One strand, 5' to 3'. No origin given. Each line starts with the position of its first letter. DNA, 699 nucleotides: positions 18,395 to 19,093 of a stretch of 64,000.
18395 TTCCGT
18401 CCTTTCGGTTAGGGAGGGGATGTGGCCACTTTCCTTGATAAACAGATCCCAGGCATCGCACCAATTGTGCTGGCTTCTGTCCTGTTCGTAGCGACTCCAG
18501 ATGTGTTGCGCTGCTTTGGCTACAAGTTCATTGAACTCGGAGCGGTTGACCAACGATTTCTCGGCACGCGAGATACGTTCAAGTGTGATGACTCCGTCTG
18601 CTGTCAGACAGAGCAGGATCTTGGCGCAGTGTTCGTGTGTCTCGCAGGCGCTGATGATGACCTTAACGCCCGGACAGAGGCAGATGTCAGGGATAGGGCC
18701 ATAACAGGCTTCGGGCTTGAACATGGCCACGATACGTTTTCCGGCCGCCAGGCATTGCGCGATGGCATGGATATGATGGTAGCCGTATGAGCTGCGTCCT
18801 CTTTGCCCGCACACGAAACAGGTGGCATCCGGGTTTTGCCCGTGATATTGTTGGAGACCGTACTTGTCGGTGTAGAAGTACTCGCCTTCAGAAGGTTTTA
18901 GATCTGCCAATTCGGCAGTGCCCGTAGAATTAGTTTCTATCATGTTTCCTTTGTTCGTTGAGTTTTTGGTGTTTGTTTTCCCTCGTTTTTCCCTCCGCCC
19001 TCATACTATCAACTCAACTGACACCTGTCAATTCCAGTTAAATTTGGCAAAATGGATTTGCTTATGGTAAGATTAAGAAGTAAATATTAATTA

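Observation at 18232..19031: Self-contained high-GC orphan gene (Cys/His-rich domain plus DUF2934-like repeats); all four high-GC islets in the window share strand and leader style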

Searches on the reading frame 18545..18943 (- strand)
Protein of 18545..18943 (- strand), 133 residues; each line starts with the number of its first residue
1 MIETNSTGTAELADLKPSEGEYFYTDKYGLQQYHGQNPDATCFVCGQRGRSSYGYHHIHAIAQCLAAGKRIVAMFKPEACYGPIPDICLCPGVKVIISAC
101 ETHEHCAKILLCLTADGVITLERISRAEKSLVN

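Call 31: search_protein_representatives(alignment_id=A2)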
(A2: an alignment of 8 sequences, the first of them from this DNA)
Query: 8 sequences, 133 profile positions. Proteins with E-value up to 0.001 (for the whole library): 306; up to 1e-10: 94; up to 1e-30: 4. The best 150 are listed.
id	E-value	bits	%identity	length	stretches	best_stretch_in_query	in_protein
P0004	1.3e-59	216.1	-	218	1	1-133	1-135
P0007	4.6e-46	172.3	-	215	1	1-133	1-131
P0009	1.4e-34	135.1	-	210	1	1-133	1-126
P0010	2.4e-33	131.1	-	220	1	3-133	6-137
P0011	1.2e-29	119.2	-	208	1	10-133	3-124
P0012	5.3e-29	117.1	-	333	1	4-133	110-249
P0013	4.4e-28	114.1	-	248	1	12-128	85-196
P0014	3.4e-26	108.0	-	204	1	10-132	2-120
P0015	4.4e-25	104.4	-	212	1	11-132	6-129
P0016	1.0e-24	103.1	-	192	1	29-133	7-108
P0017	9.0e-24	100.1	-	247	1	11-125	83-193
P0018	3.7e-23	98.1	-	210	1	8-133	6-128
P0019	3.8e-23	98.1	-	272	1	12-128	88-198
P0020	4.3e-23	97.9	-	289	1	8-128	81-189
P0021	1.0e-22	96.7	-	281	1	13-128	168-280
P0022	3.3e-22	95.1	-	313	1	12-128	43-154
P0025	1.9e-20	89.4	-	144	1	12-127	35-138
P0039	4.1e-17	78.6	-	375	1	11-128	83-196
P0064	8.7e-14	67.8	-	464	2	13-130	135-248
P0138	1.7e-08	50.7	-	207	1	18-128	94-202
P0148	4.8e-08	49.2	-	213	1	15-131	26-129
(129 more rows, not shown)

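Call 41: search_solved_structures(query=A4, max_evalue=10)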
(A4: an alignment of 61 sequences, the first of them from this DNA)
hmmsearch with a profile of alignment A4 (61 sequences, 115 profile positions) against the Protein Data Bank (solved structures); distinct sequences matched with E-value up to 10: 1.
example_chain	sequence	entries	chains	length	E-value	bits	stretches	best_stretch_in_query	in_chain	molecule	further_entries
9c7z_A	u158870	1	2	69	1.3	12.1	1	86-112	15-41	HALC3_919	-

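Call 42: find_homologous_proteins(query=A4, max_evalue=0.00001)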
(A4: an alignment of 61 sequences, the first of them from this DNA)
Query A4 (61 sequences) (122 aa, profile of the alignment): 14 proteins with E <= 0.00001 among 540 candidates.
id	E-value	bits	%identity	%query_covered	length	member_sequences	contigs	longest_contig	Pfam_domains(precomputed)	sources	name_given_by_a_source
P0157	3.6e-36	141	34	95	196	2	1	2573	-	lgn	-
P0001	1.1e-25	107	100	100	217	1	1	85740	PF11154.14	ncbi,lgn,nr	ncbi:MAG: DUF2934 domain-containing protein [bacterium]|nr:DUF2934 domain-containing protein [bacter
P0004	2.0e-24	103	63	100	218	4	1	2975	-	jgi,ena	-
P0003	7.3e-24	102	70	100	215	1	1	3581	-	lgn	-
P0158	3.8e-23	99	32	96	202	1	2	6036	-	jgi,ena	jgi:hypothetical protein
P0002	7.8e-23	98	70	100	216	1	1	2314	-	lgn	-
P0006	3.9e-22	96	52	100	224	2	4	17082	-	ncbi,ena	ncbi:MAG: hypothetical protein AAB602_00060 [Patescibacteria group bacterium]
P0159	9.1e-22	95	29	75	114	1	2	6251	-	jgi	jgi:hypothetical protein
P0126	1.4e-21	94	24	95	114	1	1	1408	-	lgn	-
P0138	3.9e-20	90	28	73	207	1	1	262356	-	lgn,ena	-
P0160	5.6e-20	89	22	73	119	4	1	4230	-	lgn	-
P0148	1.2e-17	82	31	96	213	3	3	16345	-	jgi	-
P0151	2.2e-15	74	26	75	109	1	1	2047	-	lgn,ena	-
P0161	8.7e-10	56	27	68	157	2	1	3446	-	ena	-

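Call 43: find_encoding_contigs(protein=P0138, flank=10000, max_places=2)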
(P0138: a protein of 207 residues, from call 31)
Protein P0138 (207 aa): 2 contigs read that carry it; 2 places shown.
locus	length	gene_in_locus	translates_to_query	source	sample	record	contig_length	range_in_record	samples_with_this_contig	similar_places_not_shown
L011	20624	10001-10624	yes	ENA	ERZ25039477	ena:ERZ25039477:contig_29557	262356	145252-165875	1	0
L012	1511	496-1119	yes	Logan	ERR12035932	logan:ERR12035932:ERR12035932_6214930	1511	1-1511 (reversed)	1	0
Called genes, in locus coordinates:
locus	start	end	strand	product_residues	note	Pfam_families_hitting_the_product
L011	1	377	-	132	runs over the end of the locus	PF16320:Ribosomal_L12_N, PF00542:Ribosomal_L12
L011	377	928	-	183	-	PF00466:Ribosomal_L10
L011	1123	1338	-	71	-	-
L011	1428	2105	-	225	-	-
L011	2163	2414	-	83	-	PF00687:Ribosomal_L1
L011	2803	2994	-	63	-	-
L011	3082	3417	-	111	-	PF03946:Ribosomal_L11_N, PF00298:Ribosomal_L11 (weak)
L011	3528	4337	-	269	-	PF02357:NusG, PF00467:KOW (faint)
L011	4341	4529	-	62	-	PF00584:SecE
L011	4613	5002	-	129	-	-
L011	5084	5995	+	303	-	PF00483:NTP_transferase, PF12804:NTP_transf_3 (weak)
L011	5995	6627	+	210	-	PF01569:PAP2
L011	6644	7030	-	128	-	-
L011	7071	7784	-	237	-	PF00005:ABC_tran, PF13304:AAA_21 (faint)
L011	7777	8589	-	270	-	PF00528:BPD_transp_1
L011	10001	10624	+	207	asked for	-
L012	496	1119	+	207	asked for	-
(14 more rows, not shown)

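Call 44: find_encoding_contigs(protein=P0148, flank=8000, max_places=3)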
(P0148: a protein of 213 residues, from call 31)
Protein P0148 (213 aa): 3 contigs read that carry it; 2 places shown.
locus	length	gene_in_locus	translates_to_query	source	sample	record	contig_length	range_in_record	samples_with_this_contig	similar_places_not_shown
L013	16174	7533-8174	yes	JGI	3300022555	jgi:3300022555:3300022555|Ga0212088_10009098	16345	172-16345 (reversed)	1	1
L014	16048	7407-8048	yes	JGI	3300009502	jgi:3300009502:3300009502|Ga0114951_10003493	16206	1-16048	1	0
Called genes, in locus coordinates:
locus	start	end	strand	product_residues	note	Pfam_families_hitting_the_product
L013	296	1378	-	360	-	PF13091:PLDc_2, PF00614:PLDc (faint), PF13091:PLDc_2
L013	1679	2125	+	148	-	PF01668:SmpB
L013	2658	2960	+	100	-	-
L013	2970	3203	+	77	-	PF07927:HicA_toxin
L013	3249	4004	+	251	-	PF01145:Band_7, PF13421:Band_7_1 (weak)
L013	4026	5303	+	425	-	PF00512:HisKA, PF02518:HATPase_c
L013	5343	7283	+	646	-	PF20720:nSTAND3 (faint), PF00004:AAA, PF17862:AAA_lid_3, PF01434:Peptidase_M41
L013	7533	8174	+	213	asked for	-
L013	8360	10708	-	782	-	PF17191:RecG_wedge, PF01336:tRNA_anti-codon, PF00270:DEAD, PF04851:ResIII (faint), PF00271:Helicase_C, PF19833:RecG_dom3_C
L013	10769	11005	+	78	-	PF21748:UPF0150 (weak)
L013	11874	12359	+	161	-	-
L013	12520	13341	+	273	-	-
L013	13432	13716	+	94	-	PF18893:DUF5652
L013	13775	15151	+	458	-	PF00579:tRNA-synt_1b, PF22421:SYY_C-terminal (weak)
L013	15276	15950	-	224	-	-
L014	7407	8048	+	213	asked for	-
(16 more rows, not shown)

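Call 46: predict_structure(alignment_id=A4)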
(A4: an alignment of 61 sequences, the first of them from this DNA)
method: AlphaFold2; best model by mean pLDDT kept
length: 122 residues; sequences in the alignment: 61
mean_pLDDT: 90.1   pTM: 0.85
mean pLDDT of the five models: 90.1, 89.4, 88.3, 87.3, 85.8
residues with pLDDT >= 90: 84; 70-90: 32; 50-70: 6; < 50: 0
segments of 3 or more residues with pLDDT < 50: none
pLDDT, mean of each block of 10 residues (from residue 1): 96 89 79 89 90 96 93 75 93 96 97 95 58
secondary structure, 60 per line:
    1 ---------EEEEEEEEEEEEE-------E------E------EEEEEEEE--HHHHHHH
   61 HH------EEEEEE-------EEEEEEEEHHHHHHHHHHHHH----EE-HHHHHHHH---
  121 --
elements in order: E10-22 E44-51 H54-62 E69-74 E82-89 H90-102 H110-117

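Call 49: fold_search(model_id=the predicted structure, library=pdb)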
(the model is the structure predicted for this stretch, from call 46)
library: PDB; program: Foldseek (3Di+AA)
matches with E <= 10: 398; with E <= 0.001: 0
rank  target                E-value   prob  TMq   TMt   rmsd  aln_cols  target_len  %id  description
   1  7f9o_a                7.7e-01  0.11  0.28  0.23  13.5       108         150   13  PSI-NDH supercomplex of Barley (released 2021-12-22)
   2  7n71                  8.7e-01  0.04  0.19  0.10  13.9        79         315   18  Crystal Structure of PI5P4KIIAlpha (released 2021-07-07)
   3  5suh_A                1.1e+00  0.11  0.31  0.21   7.5       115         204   12  The structure of double ringed trimeric shell protein MSM0271 from the RMM microcompartment (released 2016-12-14)
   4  9pyf_D                1.1e+00  0.05  0.19  0.12   9.9        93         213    9  uPA Inhibitory Fab AB2 Complex (released 2025-08-27)
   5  1aj7_H                1.2e+00  0.04  0.18  0.12  10.6        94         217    6  IMMUNOGLOBULIN 48G7 GERMLINE FAB ANTIBODY COMPLEXED WITH HAPTEN 5-(PARA-NITROPHENYL PHOSPHONATE)-PENTANOIC ACID. AFFIN (released 1997-11-12)
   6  7bfq_B                1.3e+00  0.06  0.25  0.07  12.3       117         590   11  Structure of the Integrator cleavage module with extended INTS4 and rigid body docked INTS9/11 CTD (released 2021-03-24)
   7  6okn_A                1.3e+00  0.04  0.18  0.12  10.4        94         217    7  OX40R (TNFRSF4) bound to Fab 1A7 (released 2019-07-10)
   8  5v8w_H                1.3e+00  0.06  0.25  0.28  12.2       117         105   11  Crystal structure of human Integrator IntS9-IntS11 CTD complex (released 2017-04-12)
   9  6p67_A                1.3e+00  0.04  0.18  0.11  10.6        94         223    7  Crystal Structure of a Complex of human IL-7Ralpha with an anti-IL-7Ralpha 2B8 Fab (released 2019-09-04)
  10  3odc_A                1.5e+00  0.06  0.22  0.27  10.2       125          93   10  Human PARP-1 zinc finger 2 (Zn2) bound to DNA (released 2011-01-12)
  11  9bdh_H                1.5e+00  0.04  0.19  0.12  10.2        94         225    8  Crystal structure of HIV-1 MPER scaffold in complex with antibody Fab Ab45.1 (released 2025-02-19)
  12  2drv_B                1.6e+00  0.06  0.25  0.17  11.1       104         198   14  Structure of PH1069 protein from Pyrococcus horikoshii OT3 (released 2007-10-02)
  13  8eon_A                1.6e+00  0.03  0.23  0.17  16.1       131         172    7  Pseudomonas phage E217 baseplate complex (released 2023-07-26)
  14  5suh_C                1.8e+00  0.06  0.27  0.19   7.9       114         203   11  The structure of double ringed trimeric shell protein MSM0271 from the RMM microcompartment (released 2016-12-14)
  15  3mlr_H                1.8e+00  0.04  0.19  0.12   9.9        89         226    7  Crystal structure of anti-HIV-1 V3 Fab 2557 in complex with a NY5 V3 peptide (released 2010-07-14)
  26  6oc3_A                2.2e+00  0.03  0.18  0.11  10.4        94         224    8  Crystal structure of FluA-20 Fab in complex with the head domain of H1 (A/Solomon Islands/3/2006) (released 2019-05-15)
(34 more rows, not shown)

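Call 52: find_encoding_contigs(protein=P0158, flank=6000, max_places=3)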
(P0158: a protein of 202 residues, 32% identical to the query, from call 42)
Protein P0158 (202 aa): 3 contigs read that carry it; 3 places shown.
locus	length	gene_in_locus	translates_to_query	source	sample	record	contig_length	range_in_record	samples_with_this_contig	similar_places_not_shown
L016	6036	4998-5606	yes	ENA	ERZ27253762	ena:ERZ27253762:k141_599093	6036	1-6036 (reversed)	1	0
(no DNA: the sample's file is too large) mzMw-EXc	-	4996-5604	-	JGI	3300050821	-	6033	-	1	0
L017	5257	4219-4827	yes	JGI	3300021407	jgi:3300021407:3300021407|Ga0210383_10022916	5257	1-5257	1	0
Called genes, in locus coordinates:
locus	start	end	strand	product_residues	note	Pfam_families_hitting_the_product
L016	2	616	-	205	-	?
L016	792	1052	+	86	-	-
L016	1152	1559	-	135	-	-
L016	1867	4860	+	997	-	PF00560:LRR_1 (faint), PF12799:LRR_4 (faint), PF23598:LRR_14 (weak), PF01471:PG_binding_1 (faint)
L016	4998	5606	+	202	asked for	-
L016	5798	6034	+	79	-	?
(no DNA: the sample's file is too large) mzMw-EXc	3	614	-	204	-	?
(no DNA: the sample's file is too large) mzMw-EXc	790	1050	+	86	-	-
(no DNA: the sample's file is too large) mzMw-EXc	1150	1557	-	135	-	-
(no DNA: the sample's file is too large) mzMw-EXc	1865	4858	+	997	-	PF00560:LRR_1 (faint), PF12799:LRR_4 (faint), PF23598:LRR_14 (weak), PF01471:PG_binding_1 (faint)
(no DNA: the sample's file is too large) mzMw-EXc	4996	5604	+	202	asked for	-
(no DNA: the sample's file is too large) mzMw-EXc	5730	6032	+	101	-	?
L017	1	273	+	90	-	?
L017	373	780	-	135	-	-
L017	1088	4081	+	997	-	PF00560:LRR_1 (faint), PF12799:LRR_4 (faint), PF23598:LRR_14 (weak), PF01471:PG_binding_1 (faint)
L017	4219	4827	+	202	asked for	-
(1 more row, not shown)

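Call 54: fold_search(model_id=the predicted structure, library=viral)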
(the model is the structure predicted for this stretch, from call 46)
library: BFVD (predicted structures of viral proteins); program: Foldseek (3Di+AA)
matches with E <= 10: 243; with E <= 0.001: 1
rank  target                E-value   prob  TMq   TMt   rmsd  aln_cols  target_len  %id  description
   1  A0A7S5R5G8            2.3e-04  1.00  0.74  0.58   2.3       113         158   15  (no name in the UniProt tables at hand)
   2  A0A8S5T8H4            5.3e-01  0.09  0.30  0.26   8.8       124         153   10  DNA endonuclease [Podoviridae sp. ctU557]
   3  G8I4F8                8.7e-01  0.06  0.21  0.19  10.0       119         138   13  Uncharacterized protein [Mycobacterium phage DS6A]
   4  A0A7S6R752            9.2e-01  0.13  0.30  0.13  12.9       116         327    8  Tape measure chaperone [Burkholderia phage Maja]
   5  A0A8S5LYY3            9.8e-01  0.03  0.21  0.11  20.6       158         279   10  Uncharacterized protein [Siphoviridae sp. ctvGX2]
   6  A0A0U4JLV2            1.2e+00  0.20  0.41  0.37   6.4       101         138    8  (no name in the UniProt tables at hand)
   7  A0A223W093            1.2e+00  0.11  0.37  0.22   8.6       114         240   10  Uncharacterized protein [Agrobacterium phage Atu_ph07]
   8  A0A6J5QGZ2            1.3e+00  0.13  0.30  0.42   5.6        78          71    9  Uncharacterized protein [uncultured Caudovirales phage]
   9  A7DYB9                1.3e+00  0.10  0.30  0.09  13.6       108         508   15  (no name in the UniProt tables at hand)
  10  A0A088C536            1.3e+00  0.02  0.16  0.13  16.6       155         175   14  (no name in the UniProt tables at hand)
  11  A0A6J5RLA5            1.3e+00  0.12  0.31  0.24   5.1        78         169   10  Uncharacterized protein [uncultured Caudovirales phage]
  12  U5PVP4                1.3e+00  0.07  0.29  0.26   7.9       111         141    5  DNA endonuclease [Cyanophage PP]
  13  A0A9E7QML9            1.4e+00  0.09  0.29  0.20  16.8       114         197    8  (no name in the UniProt tables at hand)
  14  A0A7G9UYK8            1.5e+00  0.07  0.30  0.26   8.5       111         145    9  LAGLIDADG endonuclease [Streptomyces phage Faust]
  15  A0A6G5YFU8            1.6e+00  0.11  0.30  0.14   8.1        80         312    9  (no name in the UniProt tables at hand)
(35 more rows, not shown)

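Call 56: search_dna_similar(query=P0025, collection=phages, mode=protein, max_evalue=1)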
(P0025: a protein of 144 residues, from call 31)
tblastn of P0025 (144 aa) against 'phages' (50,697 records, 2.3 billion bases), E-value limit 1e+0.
Records with a match: 12; places in all: 12; records where one place covers at least 80% of the query: 1.
Best place of each record, by identity: <60% 12.
By first word of the organism name: Rhizobium 10; Bacteriophage 2.
By host as written in the record: - 2; Rhizobium sp. N941 2; Rhizobium phaseoli INC1-2 2; R. phaseoli S20 1; R. phaseoli INC 1-2 1; R. etli NXC12 1; Rhizobium phaseoli T2_3 1; Rhizobium phaseoli T3_6 1; and 1 more.
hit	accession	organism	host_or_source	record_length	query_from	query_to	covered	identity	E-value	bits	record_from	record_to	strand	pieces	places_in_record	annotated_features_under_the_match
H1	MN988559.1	Rhizobium phage RHph_TM39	R. phaseoli S20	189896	3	141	97%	31.7%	2e-10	63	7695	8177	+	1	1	hypothetical protein (x2)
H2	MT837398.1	Bacteriophage sp.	human fecal samples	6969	25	135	77%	37.2%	2e-7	54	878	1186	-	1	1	record has no annotation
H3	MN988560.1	Rhizobium phage RHph_TM21B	R. phaseoli INC 1-2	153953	46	141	67%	37.9%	3e-10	62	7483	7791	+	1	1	hypothetical protein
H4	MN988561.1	Rhizobium phage RHph_TM61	R. etli NXC12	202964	46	141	67%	37.9%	3e-10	62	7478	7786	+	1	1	hypothetical protein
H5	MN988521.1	Rhizobium phage RHph_TM30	Rhizobium sp. N941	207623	46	141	67%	37.9%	3e-10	62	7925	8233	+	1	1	hypothetical protein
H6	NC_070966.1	Rhizobium phage RHph_TM30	Rhizobium sp. N941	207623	46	141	67%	37.9%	3e-10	62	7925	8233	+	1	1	hypothetical protein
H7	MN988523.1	Rhizobium phage RHph_TM2_3B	Rhizobium phaseoli T2_3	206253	46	141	67%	36.9%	1e-9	61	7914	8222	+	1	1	hypothetical protein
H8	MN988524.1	Rhizobium phage RHph_TM3_3_6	Rhizobium phaseoli T3_6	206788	46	141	67%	36.9%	1e-9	61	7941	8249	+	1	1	hypothetical protein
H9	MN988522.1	Rhizobium phage RHph_TM40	Rhizobium leg. CIAT894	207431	46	141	67%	36.9%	1e-9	61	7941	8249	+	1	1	hypothetical protein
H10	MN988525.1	Rhizobium phage RHph_Y65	Rhizobium phaseoli INC1-2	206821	46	141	67%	35.8%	4e-9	59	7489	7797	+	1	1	hypothetical protein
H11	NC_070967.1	Rhizobium phage RHph_Y65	Rhizobium phaseoli INC1-2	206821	46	141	67%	35.8%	4e-9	59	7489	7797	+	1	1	hypothetical protein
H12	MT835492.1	Bacteriophage sp.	human fecal samples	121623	36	127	64%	36.4%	6e-7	53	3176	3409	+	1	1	record has no annotation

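Call 58: get_annotated_region(hit=H1, flank=5000)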
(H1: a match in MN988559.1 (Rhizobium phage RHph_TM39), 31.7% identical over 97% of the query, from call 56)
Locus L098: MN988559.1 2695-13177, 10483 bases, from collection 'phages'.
description: Rhizobium phage RHph_TM39, partial genome.
organism: Rhizobium phage RHph_TM39 (NCBI taxid 2509768)
taxonomy: Viruses; Duplodnaviria; Heunggongvirae; Uroviricota; Caudoviricetes; Kleczkowskaviridae; Cuauhnahuacvirus
host: R. phaseoli S20; source: agricultural lands; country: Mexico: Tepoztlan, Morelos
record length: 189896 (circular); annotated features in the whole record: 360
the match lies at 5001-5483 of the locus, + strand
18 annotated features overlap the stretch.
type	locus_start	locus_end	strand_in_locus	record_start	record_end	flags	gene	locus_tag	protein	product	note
CDS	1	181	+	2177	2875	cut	-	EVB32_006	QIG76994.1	Seg-like homing endonuclease protein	GO_component: GO:0005622 - intracellular; GO_function: GO:0004518 - nuclease activity; GO_process: GO:0006281 - DNA ...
CDS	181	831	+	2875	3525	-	-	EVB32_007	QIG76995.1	putative metallophosphatase protein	-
CDS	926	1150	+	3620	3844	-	-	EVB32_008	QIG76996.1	hypothetical protein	-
CDS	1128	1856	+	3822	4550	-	-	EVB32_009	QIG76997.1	hypothetical protein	-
CDS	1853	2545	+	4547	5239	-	-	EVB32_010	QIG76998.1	putative dehalogenase hydrolase-like protein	GO_function: GO:0016787 - hydrolase activity; GO_process: GO:0008152 - metabolic process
CDS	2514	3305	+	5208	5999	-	-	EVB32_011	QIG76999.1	phosphoribosyltransferase-like protein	-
CDS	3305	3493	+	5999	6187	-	-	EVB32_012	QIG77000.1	hypothetical protein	-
CDS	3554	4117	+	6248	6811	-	-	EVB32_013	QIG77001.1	putative bifunctional NMN adenylyltransferase/NUDIX hydrolase protein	GO_function: GO:0016787 - hydrolase activity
CDS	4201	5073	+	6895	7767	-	-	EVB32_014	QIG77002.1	hypothetical protein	-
CDS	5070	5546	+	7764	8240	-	-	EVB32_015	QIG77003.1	hypothetical protein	-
CDS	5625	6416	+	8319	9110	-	-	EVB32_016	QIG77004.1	hypothetical protein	-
CDS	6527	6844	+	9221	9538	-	-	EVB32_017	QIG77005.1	hypothetical protein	GO_function: GO:0003676 - nucleic acid binding; GO_function: GO:0008270 - zinc ion binding; GO_function: GO:0016818 - ...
CDS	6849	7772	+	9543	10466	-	-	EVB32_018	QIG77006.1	hypothetical protein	-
CDS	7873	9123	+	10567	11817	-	-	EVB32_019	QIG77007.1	adenylosuccinate synthetase protein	adenylosuccinate synthetase PurA protein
CDS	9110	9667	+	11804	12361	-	-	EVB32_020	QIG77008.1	hypothetical protein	-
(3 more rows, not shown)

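Call 89: list_cluster_members(proteins=[P0009, P0010, P0012, P0013, P0017, P0020, P0022, P0025, P0039, P0064])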
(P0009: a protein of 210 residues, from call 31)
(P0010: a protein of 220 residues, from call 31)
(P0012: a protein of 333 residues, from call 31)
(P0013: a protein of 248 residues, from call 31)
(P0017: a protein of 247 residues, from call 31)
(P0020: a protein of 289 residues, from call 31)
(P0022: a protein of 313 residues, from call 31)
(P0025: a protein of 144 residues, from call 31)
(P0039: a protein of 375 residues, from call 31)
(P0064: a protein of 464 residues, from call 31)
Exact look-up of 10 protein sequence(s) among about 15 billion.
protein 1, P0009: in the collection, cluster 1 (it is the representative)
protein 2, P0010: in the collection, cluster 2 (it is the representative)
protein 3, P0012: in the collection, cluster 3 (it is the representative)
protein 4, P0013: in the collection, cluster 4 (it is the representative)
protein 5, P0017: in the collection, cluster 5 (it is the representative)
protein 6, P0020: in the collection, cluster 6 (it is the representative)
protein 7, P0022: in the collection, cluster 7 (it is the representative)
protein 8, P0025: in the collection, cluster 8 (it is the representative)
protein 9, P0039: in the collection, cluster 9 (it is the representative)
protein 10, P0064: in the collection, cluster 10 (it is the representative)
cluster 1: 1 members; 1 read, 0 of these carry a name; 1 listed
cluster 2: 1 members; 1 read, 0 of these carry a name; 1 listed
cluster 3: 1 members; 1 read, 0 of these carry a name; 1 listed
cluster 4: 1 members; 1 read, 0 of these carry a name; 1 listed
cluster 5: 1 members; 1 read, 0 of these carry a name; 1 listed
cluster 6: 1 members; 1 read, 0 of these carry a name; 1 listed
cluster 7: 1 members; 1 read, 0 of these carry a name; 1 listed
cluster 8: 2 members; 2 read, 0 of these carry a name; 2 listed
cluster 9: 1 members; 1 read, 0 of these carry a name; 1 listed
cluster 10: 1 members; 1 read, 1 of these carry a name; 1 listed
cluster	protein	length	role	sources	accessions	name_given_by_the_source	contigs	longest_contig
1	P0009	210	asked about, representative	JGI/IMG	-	-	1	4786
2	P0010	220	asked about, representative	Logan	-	-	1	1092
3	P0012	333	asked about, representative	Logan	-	-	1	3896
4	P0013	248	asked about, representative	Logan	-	-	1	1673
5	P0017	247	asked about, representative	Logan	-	-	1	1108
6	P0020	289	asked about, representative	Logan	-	-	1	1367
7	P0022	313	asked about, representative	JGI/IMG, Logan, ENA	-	-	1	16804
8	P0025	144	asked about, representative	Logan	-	-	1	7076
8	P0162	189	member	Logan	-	-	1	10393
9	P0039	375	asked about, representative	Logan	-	-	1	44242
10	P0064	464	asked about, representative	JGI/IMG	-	hypothetical protein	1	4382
